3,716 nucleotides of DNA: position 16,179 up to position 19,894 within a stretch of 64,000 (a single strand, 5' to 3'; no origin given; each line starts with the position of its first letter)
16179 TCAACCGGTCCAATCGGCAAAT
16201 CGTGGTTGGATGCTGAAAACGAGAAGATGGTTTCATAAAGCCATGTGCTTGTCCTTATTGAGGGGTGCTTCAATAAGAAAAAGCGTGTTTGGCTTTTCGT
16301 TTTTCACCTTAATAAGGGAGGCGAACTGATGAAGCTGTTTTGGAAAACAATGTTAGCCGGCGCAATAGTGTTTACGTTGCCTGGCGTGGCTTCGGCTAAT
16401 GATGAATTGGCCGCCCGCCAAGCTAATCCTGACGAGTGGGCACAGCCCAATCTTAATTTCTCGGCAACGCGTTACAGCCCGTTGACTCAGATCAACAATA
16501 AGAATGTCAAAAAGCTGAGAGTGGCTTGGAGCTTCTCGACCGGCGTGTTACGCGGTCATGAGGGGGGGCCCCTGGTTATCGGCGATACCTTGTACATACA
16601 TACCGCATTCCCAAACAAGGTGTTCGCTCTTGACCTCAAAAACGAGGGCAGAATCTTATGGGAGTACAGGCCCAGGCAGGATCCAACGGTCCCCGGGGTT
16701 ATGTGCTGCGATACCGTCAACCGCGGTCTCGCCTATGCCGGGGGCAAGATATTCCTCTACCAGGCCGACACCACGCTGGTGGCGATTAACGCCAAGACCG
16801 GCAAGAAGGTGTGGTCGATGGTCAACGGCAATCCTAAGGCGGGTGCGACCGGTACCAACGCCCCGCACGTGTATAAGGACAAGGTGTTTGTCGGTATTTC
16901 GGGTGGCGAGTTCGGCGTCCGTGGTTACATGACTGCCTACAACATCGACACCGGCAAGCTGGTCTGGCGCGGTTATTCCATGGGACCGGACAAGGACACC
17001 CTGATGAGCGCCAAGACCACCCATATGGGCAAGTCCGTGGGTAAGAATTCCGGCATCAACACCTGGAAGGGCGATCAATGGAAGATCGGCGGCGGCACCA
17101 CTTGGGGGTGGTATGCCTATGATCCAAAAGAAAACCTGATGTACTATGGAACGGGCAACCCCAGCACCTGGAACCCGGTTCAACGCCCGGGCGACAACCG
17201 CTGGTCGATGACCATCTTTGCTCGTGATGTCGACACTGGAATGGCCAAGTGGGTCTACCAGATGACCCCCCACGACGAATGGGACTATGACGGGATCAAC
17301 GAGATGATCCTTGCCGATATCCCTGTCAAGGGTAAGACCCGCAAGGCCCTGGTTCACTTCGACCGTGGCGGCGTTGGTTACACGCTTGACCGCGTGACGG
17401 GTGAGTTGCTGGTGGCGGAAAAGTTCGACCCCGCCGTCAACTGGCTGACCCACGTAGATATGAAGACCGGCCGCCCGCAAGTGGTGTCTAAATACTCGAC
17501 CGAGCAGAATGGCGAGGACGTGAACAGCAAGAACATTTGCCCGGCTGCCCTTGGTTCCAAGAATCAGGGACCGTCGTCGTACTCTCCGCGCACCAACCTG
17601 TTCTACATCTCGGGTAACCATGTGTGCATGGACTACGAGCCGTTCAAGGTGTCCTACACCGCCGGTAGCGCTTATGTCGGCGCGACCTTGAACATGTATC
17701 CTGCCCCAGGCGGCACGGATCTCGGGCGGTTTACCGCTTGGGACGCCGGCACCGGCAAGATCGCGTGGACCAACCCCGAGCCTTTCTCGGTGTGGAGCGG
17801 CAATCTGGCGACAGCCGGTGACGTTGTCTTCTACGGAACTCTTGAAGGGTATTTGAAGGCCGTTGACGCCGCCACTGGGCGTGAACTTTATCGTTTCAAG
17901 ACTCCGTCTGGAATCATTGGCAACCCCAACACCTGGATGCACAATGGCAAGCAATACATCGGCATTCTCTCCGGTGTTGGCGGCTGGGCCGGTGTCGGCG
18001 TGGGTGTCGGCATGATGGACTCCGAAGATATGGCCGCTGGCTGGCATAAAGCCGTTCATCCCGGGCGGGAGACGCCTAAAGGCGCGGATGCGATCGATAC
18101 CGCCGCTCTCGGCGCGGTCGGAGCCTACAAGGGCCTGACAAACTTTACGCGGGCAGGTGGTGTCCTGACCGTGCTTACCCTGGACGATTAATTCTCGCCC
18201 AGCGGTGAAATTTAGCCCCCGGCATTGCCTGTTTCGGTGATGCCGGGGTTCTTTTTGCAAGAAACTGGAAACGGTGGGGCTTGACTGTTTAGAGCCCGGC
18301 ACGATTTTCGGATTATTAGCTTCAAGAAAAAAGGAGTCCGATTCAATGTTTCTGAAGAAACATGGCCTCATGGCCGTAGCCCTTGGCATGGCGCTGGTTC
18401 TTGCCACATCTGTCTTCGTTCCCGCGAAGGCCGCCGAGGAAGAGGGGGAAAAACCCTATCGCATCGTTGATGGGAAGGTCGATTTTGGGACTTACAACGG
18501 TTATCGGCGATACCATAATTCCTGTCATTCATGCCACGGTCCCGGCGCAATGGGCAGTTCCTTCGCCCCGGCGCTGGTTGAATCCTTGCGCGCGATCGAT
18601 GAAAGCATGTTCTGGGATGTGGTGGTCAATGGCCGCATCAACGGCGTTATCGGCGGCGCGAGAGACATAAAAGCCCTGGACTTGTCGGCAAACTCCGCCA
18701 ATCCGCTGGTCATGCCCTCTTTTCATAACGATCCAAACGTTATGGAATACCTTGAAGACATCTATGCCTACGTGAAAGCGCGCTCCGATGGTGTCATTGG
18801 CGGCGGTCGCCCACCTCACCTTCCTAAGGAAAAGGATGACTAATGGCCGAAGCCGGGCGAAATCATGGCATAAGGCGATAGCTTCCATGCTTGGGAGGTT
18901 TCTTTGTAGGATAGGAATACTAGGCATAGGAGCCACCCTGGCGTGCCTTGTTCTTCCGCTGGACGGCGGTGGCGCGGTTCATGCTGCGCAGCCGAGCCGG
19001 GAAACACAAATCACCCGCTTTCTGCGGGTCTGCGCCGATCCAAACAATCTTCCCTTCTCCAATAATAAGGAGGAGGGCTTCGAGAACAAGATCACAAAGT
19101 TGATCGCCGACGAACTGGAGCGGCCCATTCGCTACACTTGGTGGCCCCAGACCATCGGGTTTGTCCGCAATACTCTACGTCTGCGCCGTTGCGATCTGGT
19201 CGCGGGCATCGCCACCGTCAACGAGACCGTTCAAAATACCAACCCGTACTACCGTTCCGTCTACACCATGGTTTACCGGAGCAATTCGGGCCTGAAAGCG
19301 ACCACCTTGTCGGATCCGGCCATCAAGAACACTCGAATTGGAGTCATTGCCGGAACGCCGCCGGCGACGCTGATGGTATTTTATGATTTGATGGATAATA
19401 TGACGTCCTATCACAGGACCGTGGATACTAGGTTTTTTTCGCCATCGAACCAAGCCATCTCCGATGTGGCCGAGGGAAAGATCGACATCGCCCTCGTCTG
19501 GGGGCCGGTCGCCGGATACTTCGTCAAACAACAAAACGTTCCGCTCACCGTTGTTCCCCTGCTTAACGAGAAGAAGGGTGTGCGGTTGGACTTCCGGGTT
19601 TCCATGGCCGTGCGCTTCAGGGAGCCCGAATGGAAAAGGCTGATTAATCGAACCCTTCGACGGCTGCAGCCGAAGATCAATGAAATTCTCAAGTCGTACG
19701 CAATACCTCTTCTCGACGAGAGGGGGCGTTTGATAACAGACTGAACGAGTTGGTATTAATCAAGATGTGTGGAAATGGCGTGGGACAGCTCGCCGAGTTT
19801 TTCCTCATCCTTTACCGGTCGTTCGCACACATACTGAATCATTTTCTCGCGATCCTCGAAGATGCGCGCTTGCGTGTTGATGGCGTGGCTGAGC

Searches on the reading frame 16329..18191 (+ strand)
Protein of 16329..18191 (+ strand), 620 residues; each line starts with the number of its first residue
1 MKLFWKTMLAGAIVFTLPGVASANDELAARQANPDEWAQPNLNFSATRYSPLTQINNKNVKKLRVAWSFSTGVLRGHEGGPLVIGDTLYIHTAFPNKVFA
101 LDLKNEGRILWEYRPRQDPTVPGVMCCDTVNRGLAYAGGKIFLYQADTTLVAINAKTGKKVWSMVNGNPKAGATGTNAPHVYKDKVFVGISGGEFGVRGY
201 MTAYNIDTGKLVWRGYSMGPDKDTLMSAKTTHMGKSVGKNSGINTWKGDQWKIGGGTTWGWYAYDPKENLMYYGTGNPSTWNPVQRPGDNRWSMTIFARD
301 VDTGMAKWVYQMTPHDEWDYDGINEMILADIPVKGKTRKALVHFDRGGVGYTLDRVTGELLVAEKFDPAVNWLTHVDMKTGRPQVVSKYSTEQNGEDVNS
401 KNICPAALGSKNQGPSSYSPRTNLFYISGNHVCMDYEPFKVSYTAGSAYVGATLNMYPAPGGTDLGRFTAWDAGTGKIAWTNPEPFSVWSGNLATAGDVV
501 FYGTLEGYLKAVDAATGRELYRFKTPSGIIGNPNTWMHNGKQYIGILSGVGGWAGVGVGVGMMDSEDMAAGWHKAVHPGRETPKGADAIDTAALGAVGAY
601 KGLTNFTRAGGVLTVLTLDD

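Call 10: search_protein_families(library=pfam, proteins=[window:16329-18191:+])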
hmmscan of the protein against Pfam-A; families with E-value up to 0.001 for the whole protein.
window:16329-18191:+ (620 aa): 3 families
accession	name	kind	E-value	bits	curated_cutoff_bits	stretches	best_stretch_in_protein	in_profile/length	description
PF01011.28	PQQ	-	1.4e-60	206.1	26.7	2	37-362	1-336/595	Glucose/ethanol/alcohol dehydrogenase, beta-propeller domain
PF13360.13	PQQ_2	-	3.4e-24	86.2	27.6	2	66-215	16-144/233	Outer membrane protein assembly factor BamB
PF13570.13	Beta-prop_ACSF4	-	2.2e-05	24.5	133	0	466-535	29-99/329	Beta-alanine-activating enzyme, beta-propeller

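Call 15: find_encoding_contigs(protein=window:16329-18191:+, flank=3000, max_places=10)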
Protein window:16329-18191:+ (620 aa): no gene with exactly this product is on record in the collection.

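Call 26: find_homologous_proteins(query=window:16329-18191:+, max_evalue=1e-100)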
Query window:16329-18191:+ (620 aa): 8000 proteins with E <= 1e-100 among 8000 candidates; the best 120 are listed.
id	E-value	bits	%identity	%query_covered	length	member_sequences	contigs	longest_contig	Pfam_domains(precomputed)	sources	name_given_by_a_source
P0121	0.0e+0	1459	100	100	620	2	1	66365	PF01011.29,PF13360.14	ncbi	-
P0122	0.0e+0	1244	87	97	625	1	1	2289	PF01011.29,PF13360.14,PF13570.14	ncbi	-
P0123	0.0e+0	1232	86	97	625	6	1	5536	PF01011.29,PF13360.14,PF13570.14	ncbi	-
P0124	0.0e+0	1191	81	100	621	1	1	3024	PF01011.29,PF13360.14,PF13570.14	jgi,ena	-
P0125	0.0e+0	1189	81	100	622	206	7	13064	PF01011.29,PF13360.14,PF13570.14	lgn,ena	-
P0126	0.0e+0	1172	80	97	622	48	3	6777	PF01011.29,PF13360.14,PF13570.14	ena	-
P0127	0.0e+0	1171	79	99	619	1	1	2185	PF01011.29,PF13360.14,PF13570.14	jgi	-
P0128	0.0e+0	1071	74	99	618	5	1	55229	PF01011.29,PF13360.14,PF13570.14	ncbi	-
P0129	0.0e+0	1057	72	100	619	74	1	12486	PF01011.29,PF13360.14,PF13570.14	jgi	jgi:PQQ-dependent dehydrogenase (methanol/ethanol family)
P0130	0.0e+0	1053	74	100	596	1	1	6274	PF01011.29,PF13360.14,PF13570.14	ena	-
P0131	0.0e+0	1051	74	100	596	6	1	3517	PF01011.29,PF13360.14,PF13570.14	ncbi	-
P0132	0.0e+0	1046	72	99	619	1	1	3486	PF01011.29,PF13360.14,PF13570.14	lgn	-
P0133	0.0e+0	1046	74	96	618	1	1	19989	PF01011.29,PF13360.14,PF13570.14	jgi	jgi:PQQ-dependent dehydrogenase (methanol/ethanol family)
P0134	0.0e+0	1046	74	100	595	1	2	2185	PF01011.29,PF13360.14,PF13570.14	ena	-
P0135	0.0e+0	1044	73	96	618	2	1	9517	PF01011.29,PF13360.14,PF13570.14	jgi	jgi:PQQ-dependent dehydrogenase (methanol/ethanol family)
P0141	0.0e+0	1038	74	97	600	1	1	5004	PF01011.29,PF13360.14,PF13570.14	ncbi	ncbi:MAG: methanol/ethanol family PQQ-dependent dehydrogenase [Rhodospirillales bacterium]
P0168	0.0e+0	1019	71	100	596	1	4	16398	PF01011.29,PF13360.14,PF13570.14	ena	-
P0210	0.0e+0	1013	71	99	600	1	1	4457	PF01011.29,PF13360.14,PF13570.14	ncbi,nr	ncbi:MAG: methanol/ethanol family PQQ-dependent dehydrogenase [Proteobacteria bacterium]|nr:methanol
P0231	0.0e+0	1011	71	99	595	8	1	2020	PF01011.29,PF13360.14,PF13570.14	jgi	-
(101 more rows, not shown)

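Call 27: find_encoding_contigs(protein=P0123, flank=5000, max_places=6)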
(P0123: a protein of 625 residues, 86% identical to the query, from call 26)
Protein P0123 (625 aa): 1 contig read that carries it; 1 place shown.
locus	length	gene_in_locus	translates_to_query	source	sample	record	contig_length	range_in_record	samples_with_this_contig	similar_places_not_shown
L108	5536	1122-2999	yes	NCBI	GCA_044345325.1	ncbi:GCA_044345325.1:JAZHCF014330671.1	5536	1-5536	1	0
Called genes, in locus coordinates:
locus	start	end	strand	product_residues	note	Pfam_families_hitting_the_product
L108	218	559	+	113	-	-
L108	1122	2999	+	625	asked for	PF01011:PQQ, PF13360:PQQ_2, PF13570:Beta-prop_ACSF4 (faint), PF13360:PQQ_2 (weak), PF01011:PQQ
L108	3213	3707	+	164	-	PF13442:Cytochrome_CBB3 (faint)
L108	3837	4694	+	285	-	PF00497:SBP_bac_3 (weak)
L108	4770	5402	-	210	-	-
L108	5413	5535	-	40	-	?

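Call 28: find_encoding_contigs(protein=P0122, flank=5000, max_places=6)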
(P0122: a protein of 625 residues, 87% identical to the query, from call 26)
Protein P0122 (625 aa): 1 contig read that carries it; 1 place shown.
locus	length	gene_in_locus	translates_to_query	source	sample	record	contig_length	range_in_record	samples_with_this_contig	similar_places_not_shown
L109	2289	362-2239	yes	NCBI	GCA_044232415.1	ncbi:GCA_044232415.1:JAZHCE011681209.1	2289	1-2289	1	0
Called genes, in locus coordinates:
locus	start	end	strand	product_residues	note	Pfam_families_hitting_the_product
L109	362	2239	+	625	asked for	PF01011:PQQ, PF13360:PQQ_2, PF13570:Beta-prop_ACSF4 (faint), PF13360:PQQ_2 (weak), PF01011:PQQ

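Call 29: find_encoding_contigs(protein=P0125, flank=6000, max_places=8)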
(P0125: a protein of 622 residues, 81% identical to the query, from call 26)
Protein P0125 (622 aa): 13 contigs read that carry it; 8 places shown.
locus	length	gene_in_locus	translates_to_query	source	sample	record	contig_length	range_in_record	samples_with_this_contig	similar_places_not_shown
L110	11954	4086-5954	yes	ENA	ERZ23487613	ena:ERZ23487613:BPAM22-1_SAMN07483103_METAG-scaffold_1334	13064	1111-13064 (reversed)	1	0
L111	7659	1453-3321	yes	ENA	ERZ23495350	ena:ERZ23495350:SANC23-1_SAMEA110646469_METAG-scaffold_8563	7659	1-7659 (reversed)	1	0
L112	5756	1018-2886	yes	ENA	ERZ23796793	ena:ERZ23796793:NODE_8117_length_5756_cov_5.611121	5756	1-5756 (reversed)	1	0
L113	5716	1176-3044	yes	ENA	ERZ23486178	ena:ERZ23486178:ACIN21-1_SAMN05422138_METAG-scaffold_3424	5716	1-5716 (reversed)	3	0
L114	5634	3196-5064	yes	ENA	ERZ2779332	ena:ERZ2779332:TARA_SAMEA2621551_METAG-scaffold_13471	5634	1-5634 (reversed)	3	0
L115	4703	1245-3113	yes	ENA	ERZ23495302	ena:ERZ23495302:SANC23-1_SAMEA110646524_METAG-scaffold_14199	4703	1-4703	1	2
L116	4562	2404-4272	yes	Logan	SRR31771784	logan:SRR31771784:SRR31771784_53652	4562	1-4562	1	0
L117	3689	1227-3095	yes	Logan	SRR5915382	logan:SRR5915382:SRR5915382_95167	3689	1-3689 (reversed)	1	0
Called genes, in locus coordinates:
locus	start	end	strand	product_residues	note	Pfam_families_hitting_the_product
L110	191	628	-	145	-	PF04828:GFA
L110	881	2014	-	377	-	PF04055:Radical_SAM, PF13186:SPASM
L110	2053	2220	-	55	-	PF05402:PqqD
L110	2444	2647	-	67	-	-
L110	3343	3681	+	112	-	-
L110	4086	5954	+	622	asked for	PF01011:PQQ, PF13570:Beta-prop_ACSF4 (faint), PF13360:PQQ_2, PF01011:PQQ (weak)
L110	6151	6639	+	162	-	PF13442:Cytochrome_CBB3 (faint)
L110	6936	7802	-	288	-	PF13501:SoxY, PF08770:SoxZ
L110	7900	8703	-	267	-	PF00753:Lactamase_B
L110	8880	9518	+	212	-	PF00581:Rhodanese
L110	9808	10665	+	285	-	PF00497:SBP_bac_3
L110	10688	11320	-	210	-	-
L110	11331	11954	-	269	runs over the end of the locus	PF01061:ABC2_membrane, PF12679:ABC2_membrane_2, PF12698:ABC2_membrane_3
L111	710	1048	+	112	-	-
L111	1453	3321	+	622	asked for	PF01011:PQQ, PF13570:Beta-prop_ACSF4 (faint), PF13360:PQQ_2, PF01011:PQQ (weak)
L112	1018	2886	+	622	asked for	PF01011:PQQ, PF13570:Beta-prop_ACSF4 (faint), PF13360:PQQ_2, PF01011:PQQ (weak)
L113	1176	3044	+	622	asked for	PF01011:PQQ, PF13570:Beta-prop_ACSF4 (faint), PF13360:PQQ_2, PF01011:PQQ (weak)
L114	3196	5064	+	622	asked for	PF01011:PQQ, PF13570:Beta-prop_ACSF4 (faint), PF13360:PQQ_2, PF01011:PQQ (weak)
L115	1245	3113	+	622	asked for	PF01011:PQQ, PF13570:Beta-prop_ACSF4 (faint), PF13360:PQQ_2, PF01011:PQQ (weak)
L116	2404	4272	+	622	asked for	PF01011:PQQ, PF13570:Beta-prop_ACSF4 (faint), PF13360:PQQ_2, PF01011:PQQ (weak)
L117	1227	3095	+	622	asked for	PF01011:PQQ, PF13570:Beta-prop_ACSF4 (faint), PF13360:PQQ_2, PF01011:PQQ (weak)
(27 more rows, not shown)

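Call 55: find_encoding_contigs(protein=P0128, flank=10000, max_places=4)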
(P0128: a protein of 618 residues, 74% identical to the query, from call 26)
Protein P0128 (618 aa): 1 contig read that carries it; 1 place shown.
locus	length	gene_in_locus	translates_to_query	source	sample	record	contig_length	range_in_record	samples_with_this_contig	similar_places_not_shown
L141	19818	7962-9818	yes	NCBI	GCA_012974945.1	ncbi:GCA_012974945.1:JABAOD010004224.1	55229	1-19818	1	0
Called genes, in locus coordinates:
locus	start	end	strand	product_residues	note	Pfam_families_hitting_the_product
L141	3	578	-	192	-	?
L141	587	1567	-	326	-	PF12974:Phosphonate-bd (weak), PF09084:NMT1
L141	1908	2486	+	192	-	PF04828:GFA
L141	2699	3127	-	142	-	-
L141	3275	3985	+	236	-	-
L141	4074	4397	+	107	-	-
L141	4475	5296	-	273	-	PF13501:SoxY, PF08770:SoxZ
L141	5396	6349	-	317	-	PF00753:Lactamase_B, PF12706:Lactamase_B_2 (weak)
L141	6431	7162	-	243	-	-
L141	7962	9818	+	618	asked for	PF01011:PQQ, PF13360:PQQ_2, PF13570:Beta-prop_ACSF4 (faint), PF01011:PQQ (weak)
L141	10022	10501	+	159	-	PF13442:Cytochrome_CBB3 (weak)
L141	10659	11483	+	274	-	PF00497:SBP_bac_3, PF13531:SBP_bac_11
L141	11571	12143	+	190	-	PF00581:Rhodanese (weak)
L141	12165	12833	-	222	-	-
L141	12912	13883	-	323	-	-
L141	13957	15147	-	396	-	PF13458:Peripla_BP_6 (weak)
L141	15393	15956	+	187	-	PF11684:DUF3280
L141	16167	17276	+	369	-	PF08240:ADH_N, PF00107:ADH_zinc_N, PF13602:ADH_zinc_N_2 (weak)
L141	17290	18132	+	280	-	PF00756:Esterase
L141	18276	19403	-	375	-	PF00005:ABC_tran, PF13304:AAA_21 (faint)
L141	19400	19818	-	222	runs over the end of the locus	PF00528:BPD_transp_1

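Call 56: find_encoding_contigs(protein=P0168, flank=10000, max_places=6)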
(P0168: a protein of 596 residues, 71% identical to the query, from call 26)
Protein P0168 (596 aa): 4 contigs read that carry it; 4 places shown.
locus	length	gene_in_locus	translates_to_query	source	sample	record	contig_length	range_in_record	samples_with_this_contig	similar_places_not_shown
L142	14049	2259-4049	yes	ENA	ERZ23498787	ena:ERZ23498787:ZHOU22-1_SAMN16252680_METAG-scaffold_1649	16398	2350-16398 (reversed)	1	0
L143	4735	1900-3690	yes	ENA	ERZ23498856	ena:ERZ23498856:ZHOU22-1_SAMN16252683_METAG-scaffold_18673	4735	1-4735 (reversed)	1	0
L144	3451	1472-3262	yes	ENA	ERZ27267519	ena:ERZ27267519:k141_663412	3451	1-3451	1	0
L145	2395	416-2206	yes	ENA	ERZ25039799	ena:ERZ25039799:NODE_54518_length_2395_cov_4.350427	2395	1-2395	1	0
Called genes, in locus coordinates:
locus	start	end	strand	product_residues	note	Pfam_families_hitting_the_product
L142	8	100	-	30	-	PF08042:PqqA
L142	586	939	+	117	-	-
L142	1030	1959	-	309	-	-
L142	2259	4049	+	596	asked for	PF01011:PQQ, PF13570:Beta-prop_ACSF4 (faint), PF13360:PQQ_2, PF01011:PQQ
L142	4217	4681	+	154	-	PF13442:Cytochrome_CBB3 (weak)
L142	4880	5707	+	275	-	PF00497:SBP_bac_3, PF13531:SBP_bac_11 (weak)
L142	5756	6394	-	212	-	-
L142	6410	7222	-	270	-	PF01061:ABC2_membrane, PF12698:ABC2_membrane_3, PF12679:ABC2_membrane_2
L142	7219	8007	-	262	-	PF00005:ABC_tran, PF13304:AAA_21 (faint)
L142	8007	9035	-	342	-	-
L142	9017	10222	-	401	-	PF13458:Peripla_BP_6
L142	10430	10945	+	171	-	PF11684:DUF3280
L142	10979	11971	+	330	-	PF09084:NMT1, PF12974:Phosphonate-bd (weak)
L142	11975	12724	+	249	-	PF00528:BPD_transp_1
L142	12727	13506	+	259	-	PF00005:ABC_tran, PF13304:AAA_21 (faint)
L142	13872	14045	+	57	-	-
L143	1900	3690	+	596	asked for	PF01011:PQQ, PF13570:Beta-prop_ACSF4 (faint), PF13360:PQQ_2, PF01011:PQQ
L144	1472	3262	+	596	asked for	PF01011:PQQ, PF13570:Beta-prop_ACSF4 (faint), PF13360:PQQ_2, PF01011:PQQ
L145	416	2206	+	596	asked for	PF01011:PQQ, PF13570:Beta-prop_ACSF4 (faint), PF13360:PQQ_2, PF01011:PQQ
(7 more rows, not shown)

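Call 66: search_protein_families(library=pfam, proteins=[L141:6431-7162:-, L142:1030-1959:-, L142:586-939:+], max_evalue=0.01)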
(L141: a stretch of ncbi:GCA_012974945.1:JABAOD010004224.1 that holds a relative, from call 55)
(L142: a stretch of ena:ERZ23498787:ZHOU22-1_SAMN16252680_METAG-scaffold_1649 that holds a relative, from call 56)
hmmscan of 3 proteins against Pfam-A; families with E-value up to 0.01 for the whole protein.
L141:6431-7162:- (243 aa): 4 families
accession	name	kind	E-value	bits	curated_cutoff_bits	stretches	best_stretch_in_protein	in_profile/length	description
PF00805.28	Pentapeptide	-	3.7e-37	125.9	20.2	4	62-97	1-36/40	Pentapeptide repeats (8 copies)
PF13599.13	Pentapeptide_4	-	3e-24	85.3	38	4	56-116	10-70/78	Pentapeptide repeat region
PF13576.12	Pentapeptide_3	-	8.4e-12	45.6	27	1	178-213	5-43/48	Pentapeptide repeats (9 copies)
PF25296.1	Decapeptide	-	3.4e-07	30.5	45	1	170-219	23-72/74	Decapeptide repeat region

L142:1030-1959:- (309 aa): 3 families
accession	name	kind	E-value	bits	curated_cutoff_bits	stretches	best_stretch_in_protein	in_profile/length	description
PF00805.28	Pentapeptide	-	1.8e-41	139.7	20.2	5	253-285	1-33/40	Pentapeptide repeats (8 copies)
PF13576.12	Pentapeptide_3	-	4.2e-15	56.1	27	2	110-153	1-47/48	Pentapeptide repeats (9 copies)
PF13599.13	Pentapeptide_4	-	3.9e-14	52.9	38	2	110-179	8-77/78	Pentapeptide repeat region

L142:586-939:+ (117 aa): 0 families

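Call 92: list_cluster_members(proteins=[P0121, P0001, P0123, P0128, P0141, P0231, P0131, P0125, P0210])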
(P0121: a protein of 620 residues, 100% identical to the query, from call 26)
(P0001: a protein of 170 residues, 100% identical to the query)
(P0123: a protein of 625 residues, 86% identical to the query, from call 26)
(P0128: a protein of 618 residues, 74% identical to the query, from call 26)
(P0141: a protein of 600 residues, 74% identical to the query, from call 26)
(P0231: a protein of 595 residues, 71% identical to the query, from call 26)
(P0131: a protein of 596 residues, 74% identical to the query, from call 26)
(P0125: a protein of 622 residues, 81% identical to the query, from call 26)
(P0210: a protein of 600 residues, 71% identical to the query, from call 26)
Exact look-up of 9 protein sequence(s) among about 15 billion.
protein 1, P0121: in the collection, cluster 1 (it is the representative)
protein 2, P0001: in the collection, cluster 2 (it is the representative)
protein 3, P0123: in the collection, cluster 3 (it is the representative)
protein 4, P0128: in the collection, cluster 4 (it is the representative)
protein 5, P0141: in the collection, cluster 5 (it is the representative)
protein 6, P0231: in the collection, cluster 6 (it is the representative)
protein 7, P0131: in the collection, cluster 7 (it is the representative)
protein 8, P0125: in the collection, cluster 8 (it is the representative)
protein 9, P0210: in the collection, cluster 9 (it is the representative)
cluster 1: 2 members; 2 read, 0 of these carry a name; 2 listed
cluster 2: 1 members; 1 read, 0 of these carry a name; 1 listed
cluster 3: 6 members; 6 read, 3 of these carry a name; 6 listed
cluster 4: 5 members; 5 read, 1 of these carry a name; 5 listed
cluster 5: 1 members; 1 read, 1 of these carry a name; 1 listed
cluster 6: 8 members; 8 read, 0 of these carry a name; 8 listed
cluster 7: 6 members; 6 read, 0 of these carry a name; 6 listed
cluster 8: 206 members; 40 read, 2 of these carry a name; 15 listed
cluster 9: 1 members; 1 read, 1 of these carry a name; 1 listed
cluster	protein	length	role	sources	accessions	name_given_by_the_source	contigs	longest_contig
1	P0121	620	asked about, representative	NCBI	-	-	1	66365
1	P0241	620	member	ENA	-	-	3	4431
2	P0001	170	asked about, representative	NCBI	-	-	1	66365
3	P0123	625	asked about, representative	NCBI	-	-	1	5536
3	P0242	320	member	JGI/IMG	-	PQQ-dependent dehydrogenase (methanol/ethanol family)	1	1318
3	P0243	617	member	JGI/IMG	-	PQQ-dependent dehydrogenase (methanol/ethanol family)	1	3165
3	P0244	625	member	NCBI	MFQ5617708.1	MAG: methanol/ethanol family PQQ-dependent dehydrogenase [Rhodospirillales bacterium]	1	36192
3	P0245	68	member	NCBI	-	-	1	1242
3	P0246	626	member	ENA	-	-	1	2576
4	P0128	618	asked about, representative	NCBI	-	-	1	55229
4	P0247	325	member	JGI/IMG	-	PQQ-dependent dehydrogenase (methanol/ethanol family)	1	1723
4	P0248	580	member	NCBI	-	-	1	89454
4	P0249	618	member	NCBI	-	-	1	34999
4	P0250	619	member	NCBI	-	-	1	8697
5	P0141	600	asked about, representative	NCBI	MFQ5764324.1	MAG: methanol/ethanol family PQQ-dependent dehydrogenase [Rhodospirillales bacterium]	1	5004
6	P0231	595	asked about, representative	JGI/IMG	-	-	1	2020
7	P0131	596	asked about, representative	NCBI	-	-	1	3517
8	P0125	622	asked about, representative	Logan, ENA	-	-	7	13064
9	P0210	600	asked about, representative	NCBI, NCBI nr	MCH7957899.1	MAG: methanol/ethanol family PQQ-dependent dehydrogenase [Proteobacteria bacterium] | methanol/ethanol family PQQ-dependent dehydrogenase [Pseudomonadota bacterium]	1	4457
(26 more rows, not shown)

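Call 93: find_encoding_contigs(protein=P0244, flank=10000, max_places=3)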
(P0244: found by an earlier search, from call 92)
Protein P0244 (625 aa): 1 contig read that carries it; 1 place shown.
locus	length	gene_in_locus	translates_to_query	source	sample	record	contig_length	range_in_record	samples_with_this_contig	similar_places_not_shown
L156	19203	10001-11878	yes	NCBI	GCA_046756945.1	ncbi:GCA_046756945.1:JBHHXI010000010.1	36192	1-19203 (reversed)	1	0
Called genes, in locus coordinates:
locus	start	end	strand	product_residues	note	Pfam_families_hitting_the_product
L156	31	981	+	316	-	PF18301:preATP-grasp_3, PF02655:ATP-grasp_3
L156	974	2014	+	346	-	PF01968:Hydantoinase_A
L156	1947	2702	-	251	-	PF04476:4HFCP_synth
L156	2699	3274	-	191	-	PF04289:DUF447_N, PF20766:DUF447_C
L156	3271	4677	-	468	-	PF20123:DUF6513, PF14251:PterinBD-DUF4346 (weak)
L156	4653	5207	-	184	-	PF02441:Flavoprotein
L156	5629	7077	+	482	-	PF00501:AMP-binding, PF27533:CapK_C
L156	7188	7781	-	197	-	PF13302:Acetyltransf_3, PF00583:Acetyltransf_1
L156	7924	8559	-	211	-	PF00696:AA_kinase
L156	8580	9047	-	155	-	PF02152:FolB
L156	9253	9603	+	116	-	-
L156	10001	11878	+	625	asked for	PF01011:PQQ, PF13360:PQQ_2, PF01011:PQQ (weak)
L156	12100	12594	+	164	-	PF13442:Cytochrome_CBB3 (faint)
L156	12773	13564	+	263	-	PF00497:SBP_bac_3 (weak)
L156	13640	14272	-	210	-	-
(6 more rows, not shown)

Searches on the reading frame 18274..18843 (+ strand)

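Call 10: search_protein_families(library=pfam, proteins=[window:18274-18843:+])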
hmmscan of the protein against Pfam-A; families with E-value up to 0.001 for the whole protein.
window:18274-18843:+ (189 aa): 1 family
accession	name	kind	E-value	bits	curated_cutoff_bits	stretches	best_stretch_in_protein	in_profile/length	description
PF13442.11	Cytochrome_CBB3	-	3.6e-06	27.6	27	1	75-121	5-45/68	Cytochrome C oxidase, cbb3-type, subunit III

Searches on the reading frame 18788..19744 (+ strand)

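Call 10: search_protein_families(library=pfam, proteins=[window:18788-19744:+])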
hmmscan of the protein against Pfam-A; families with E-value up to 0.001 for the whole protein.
window:18788-19744:+ (318 aa): 1 family
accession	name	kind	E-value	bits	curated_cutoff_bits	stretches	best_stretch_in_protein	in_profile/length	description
PF00497.25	SBP_bac_3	-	8.8e-07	29.2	26.4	1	79-304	1-129/132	Bacterial extracellular solute-binding proteins, family 3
